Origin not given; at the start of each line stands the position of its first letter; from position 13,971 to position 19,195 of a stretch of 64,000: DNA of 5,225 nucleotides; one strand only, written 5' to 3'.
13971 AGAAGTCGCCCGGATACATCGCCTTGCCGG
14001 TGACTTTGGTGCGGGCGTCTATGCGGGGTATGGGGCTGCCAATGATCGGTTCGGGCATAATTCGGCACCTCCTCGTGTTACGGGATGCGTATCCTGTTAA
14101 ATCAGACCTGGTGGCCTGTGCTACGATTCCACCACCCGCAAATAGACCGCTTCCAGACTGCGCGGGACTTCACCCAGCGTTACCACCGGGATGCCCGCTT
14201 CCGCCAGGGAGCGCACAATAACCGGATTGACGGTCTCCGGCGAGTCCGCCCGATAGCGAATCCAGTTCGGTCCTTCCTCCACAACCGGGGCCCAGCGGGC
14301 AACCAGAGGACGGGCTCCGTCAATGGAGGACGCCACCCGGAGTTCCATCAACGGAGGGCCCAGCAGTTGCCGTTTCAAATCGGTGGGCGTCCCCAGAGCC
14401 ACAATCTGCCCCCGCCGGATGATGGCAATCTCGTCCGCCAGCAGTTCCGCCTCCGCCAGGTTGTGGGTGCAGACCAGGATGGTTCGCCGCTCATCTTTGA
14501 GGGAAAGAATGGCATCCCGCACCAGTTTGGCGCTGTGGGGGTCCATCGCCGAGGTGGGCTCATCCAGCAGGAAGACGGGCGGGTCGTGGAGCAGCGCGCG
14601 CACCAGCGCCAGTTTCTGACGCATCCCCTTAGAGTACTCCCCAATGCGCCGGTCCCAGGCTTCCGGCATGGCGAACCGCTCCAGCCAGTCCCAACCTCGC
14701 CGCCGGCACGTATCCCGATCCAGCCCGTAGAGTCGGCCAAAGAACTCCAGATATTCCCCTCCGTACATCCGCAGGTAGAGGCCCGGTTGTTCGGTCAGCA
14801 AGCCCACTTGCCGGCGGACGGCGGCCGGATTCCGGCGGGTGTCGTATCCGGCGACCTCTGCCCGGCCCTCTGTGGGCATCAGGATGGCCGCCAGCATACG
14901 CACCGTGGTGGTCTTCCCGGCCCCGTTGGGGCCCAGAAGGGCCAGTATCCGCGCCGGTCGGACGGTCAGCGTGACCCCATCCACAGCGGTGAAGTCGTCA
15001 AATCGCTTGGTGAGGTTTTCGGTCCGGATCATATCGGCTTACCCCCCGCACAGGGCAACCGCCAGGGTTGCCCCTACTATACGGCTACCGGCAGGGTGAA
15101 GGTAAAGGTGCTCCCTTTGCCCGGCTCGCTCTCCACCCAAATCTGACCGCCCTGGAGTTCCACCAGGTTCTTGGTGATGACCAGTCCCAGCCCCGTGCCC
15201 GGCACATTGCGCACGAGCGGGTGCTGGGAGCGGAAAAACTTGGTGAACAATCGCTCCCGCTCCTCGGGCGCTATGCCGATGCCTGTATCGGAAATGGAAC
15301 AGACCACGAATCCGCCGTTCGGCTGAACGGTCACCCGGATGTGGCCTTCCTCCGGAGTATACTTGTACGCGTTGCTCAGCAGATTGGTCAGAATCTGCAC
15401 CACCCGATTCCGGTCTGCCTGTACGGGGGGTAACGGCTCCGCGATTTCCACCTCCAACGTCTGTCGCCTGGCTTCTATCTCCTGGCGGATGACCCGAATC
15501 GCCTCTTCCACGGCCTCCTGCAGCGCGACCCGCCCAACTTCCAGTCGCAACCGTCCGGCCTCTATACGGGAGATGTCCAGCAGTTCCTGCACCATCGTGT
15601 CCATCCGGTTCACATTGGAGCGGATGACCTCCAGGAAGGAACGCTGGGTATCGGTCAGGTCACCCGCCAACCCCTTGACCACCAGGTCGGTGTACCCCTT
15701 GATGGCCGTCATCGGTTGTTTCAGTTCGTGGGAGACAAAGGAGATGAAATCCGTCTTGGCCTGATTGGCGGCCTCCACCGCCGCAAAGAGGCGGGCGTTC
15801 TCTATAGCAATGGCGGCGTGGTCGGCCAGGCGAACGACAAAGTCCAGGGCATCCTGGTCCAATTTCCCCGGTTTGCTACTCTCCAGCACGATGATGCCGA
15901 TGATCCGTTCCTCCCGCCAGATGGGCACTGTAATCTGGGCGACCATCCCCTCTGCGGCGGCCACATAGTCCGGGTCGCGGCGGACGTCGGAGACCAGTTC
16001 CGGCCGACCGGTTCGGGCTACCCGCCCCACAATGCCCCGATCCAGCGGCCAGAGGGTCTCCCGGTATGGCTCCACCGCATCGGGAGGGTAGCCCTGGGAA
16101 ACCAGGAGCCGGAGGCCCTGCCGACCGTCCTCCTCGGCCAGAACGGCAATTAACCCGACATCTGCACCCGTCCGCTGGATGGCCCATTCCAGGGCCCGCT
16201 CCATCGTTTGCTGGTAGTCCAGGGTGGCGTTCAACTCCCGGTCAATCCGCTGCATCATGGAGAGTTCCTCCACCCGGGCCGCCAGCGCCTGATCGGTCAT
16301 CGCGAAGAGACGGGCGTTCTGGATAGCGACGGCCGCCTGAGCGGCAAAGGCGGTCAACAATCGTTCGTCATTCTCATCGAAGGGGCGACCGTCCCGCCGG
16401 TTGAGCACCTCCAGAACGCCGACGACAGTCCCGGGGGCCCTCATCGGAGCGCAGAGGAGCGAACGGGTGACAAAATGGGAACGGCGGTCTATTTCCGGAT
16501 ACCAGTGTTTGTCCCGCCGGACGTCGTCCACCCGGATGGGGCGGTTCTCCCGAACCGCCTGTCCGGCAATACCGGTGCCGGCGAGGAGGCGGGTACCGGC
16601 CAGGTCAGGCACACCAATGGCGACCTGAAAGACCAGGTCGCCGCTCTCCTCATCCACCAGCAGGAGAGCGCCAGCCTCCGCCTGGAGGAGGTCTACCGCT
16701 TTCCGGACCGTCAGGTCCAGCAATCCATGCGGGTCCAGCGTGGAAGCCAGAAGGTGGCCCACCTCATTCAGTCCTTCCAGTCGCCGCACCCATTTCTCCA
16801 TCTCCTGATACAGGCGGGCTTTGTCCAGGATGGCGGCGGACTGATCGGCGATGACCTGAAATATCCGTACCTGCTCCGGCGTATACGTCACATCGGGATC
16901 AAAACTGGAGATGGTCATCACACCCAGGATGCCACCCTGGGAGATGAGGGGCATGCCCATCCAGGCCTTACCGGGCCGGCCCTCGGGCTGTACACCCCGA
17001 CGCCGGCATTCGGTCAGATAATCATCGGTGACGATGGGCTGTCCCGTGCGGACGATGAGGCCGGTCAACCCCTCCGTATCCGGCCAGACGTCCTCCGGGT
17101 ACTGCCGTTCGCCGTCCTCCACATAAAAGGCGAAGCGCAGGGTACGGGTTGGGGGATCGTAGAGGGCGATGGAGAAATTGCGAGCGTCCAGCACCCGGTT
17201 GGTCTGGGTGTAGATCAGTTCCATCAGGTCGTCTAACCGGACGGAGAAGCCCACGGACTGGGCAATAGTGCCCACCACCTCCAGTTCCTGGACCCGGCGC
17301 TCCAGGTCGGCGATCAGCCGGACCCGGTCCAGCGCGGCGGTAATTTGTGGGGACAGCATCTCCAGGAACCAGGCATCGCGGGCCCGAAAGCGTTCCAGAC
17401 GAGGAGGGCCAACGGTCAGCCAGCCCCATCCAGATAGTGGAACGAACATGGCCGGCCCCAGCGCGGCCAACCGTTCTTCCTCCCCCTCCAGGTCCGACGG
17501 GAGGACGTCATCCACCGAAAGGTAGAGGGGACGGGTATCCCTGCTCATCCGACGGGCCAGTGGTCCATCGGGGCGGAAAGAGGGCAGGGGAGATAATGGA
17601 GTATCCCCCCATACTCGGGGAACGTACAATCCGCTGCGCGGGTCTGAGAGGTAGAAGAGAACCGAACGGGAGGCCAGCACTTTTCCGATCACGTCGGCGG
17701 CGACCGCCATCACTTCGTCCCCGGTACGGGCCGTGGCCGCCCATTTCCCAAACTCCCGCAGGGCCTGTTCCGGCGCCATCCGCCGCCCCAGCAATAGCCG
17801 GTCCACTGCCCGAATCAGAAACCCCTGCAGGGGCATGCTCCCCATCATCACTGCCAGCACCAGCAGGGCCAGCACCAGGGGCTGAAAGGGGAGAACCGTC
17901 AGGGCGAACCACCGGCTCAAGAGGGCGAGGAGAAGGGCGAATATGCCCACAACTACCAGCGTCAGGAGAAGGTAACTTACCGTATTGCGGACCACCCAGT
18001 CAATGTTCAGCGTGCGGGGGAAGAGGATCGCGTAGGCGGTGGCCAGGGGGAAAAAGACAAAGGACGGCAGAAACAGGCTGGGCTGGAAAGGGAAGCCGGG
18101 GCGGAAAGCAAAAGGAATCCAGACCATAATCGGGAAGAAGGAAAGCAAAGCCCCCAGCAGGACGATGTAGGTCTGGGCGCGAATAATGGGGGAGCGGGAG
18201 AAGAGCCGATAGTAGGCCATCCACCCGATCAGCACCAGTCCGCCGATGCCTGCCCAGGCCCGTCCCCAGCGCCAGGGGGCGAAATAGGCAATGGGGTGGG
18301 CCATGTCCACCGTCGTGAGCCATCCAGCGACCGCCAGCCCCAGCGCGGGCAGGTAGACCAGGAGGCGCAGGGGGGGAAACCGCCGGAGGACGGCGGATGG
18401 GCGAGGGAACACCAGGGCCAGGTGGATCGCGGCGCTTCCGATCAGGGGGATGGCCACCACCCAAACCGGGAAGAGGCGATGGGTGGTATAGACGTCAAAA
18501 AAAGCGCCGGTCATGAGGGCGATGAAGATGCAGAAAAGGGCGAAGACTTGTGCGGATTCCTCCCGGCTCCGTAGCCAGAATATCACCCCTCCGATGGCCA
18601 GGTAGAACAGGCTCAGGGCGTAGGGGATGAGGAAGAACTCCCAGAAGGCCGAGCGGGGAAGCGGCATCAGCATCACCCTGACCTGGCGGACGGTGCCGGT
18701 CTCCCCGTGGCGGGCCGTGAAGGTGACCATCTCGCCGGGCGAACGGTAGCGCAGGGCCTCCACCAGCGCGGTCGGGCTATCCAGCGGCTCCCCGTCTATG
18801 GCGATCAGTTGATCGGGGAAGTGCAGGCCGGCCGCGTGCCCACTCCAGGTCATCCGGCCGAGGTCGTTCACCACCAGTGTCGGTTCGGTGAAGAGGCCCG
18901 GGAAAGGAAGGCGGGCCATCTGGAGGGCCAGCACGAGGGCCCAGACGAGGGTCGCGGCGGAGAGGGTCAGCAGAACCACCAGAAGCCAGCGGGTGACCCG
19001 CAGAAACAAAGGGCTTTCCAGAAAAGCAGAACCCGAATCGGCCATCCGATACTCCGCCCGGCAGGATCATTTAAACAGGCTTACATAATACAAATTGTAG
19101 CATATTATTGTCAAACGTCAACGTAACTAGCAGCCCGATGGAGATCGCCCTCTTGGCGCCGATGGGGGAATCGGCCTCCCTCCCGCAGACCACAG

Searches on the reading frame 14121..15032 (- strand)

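Call 6: search_protein_families(library=pfam, proteins=[window:14121-15032:-], max_evalue=0.00001)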
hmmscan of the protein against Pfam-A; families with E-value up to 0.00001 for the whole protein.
window:14121-15032:- (303 aa): 2 families
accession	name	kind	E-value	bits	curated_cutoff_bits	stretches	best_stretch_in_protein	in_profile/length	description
PF00005.33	ABC_tran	-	9.7e-28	97.9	25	1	18-161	2-137/137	ABC transporter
PF13304.12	AAA_21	-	2.8e-12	47.8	27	1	129-193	234-301/304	AAA domain, putative AbiEii toxin, Type IV TA system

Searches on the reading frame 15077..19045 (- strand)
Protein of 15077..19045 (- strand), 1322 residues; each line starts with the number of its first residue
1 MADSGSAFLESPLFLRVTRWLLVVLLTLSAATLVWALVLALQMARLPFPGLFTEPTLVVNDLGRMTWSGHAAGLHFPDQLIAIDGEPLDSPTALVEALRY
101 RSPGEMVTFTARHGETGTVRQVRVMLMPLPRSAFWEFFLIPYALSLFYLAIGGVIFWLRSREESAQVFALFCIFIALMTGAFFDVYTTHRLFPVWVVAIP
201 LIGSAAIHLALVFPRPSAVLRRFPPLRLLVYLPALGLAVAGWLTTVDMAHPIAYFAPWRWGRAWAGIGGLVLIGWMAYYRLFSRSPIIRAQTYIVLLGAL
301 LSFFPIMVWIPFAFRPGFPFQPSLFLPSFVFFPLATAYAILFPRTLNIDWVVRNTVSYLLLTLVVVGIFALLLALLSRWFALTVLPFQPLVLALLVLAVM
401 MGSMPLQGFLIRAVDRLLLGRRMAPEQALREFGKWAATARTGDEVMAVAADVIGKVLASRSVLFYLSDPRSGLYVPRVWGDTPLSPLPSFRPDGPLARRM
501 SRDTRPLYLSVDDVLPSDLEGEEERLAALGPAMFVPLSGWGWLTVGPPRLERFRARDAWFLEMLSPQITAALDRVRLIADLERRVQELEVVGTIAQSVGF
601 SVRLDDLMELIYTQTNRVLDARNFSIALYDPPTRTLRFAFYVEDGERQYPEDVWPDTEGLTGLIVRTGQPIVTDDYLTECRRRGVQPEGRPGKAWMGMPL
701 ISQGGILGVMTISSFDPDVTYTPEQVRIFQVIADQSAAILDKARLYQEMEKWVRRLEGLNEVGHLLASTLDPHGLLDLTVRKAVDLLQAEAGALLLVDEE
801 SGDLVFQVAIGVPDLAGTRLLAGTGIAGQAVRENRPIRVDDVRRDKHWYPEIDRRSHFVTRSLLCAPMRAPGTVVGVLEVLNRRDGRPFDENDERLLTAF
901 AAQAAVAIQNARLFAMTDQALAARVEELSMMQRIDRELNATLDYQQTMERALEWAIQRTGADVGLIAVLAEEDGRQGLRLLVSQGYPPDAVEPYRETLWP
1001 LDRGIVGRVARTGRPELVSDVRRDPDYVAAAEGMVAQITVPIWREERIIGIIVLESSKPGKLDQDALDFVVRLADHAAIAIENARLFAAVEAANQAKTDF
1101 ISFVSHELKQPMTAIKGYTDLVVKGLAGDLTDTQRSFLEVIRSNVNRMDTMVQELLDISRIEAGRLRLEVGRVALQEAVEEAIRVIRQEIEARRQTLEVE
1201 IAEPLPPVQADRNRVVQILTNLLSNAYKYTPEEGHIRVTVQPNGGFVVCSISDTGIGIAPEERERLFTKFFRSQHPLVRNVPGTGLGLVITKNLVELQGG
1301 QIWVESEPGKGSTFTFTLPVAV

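Call 6: search_protein_families(library=pfam, proteins=[window:15077-19045:-], max_evalue=0.00001)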
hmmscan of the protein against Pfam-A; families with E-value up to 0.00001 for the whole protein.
window:15077-19045:- (1322 aa): 5 families
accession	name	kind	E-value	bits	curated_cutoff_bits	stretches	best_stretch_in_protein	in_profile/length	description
PF13185.12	GAF_2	-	4.8e-68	228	28.6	3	770-909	2-136/136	GAF domain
PF01590.32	GAF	-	3.2e-53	180.2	22.4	3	771-908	1-133/133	GAF domain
PF13492.12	GAF_3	-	1.2e-33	116.7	27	2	774-910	4-129/129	GAF domain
PF02518.31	HATPase_c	-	1e-31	110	26.4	1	1211-1321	2-110/111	Histidine kinase-, DNA gyrase B-, and HSP90-like ATPase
PF00512.31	HisKA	-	7.8e-18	64.7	26.9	1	1096-1164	1-66/66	His Kinase A (phospho-acceptor) domain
